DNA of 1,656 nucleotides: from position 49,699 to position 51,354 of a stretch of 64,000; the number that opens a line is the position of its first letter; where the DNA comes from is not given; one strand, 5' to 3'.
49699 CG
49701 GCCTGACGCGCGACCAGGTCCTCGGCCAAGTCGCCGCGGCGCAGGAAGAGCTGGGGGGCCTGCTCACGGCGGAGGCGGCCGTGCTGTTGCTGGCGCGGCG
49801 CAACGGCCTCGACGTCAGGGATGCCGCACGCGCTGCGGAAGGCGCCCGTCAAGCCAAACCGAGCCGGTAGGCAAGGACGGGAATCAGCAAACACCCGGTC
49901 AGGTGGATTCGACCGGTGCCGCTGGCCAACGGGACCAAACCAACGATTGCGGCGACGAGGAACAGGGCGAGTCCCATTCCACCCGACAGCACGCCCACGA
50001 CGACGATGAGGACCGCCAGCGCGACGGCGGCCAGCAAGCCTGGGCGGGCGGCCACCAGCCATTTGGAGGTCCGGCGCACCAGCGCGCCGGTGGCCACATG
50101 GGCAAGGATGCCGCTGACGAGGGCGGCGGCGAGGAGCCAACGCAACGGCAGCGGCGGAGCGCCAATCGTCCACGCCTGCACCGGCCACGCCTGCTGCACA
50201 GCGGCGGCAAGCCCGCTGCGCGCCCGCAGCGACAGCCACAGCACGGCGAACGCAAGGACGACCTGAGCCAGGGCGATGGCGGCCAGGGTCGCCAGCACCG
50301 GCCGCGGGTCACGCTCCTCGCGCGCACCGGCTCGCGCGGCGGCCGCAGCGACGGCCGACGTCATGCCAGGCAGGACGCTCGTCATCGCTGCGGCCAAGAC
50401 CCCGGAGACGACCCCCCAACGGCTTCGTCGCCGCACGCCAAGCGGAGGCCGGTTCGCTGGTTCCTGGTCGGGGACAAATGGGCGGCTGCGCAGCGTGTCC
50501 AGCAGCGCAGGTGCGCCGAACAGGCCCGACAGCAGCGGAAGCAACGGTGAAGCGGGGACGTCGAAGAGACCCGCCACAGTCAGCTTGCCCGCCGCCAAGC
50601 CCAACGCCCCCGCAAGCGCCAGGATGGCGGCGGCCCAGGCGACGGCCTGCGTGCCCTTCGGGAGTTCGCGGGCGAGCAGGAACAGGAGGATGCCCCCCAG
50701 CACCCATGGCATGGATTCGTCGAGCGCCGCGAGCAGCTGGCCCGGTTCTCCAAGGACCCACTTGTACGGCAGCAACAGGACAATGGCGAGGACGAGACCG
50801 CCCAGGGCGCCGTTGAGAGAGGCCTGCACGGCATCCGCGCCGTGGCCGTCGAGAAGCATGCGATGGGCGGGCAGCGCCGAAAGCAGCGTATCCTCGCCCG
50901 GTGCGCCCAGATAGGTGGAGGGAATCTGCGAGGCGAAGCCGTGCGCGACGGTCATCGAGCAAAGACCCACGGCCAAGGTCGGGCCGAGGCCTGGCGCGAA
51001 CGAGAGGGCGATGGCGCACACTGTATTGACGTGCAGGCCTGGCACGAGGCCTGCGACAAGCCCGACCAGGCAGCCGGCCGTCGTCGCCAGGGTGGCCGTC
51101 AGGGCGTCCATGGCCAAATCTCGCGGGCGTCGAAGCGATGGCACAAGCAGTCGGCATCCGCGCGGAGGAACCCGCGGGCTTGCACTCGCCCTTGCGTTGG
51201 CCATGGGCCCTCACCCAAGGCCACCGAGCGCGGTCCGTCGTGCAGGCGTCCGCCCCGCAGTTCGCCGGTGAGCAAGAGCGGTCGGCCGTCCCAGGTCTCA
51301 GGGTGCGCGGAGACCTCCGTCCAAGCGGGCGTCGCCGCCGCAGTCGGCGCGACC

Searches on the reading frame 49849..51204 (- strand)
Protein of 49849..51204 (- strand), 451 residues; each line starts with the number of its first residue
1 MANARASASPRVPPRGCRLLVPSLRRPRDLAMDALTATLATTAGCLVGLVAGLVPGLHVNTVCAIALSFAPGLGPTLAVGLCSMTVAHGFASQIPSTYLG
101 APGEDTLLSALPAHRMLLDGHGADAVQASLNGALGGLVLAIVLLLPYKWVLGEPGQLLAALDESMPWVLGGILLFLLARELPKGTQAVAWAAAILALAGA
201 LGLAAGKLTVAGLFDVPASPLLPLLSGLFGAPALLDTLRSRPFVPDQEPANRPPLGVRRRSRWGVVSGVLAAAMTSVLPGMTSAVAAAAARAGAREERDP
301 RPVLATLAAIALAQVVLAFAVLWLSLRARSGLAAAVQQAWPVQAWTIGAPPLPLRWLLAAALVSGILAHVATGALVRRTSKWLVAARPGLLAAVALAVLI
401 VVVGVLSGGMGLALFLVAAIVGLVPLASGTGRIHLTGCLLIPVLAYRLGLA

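Call 64: search_protein_families(library=pfam, proteins=[window:49849-51204:-], max_evalue=0.001)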
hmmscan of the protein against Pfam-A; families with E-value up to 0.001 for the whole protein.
window:49849-51204:- (451 aa): 1 family
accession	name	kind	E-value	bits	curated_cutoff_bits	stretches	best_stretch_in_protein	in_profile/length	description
PF01970.21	TctA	-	9.6e-36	123.7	28.9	1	39-434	2-420/423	Tripartite tricarboxylate transporter TctA family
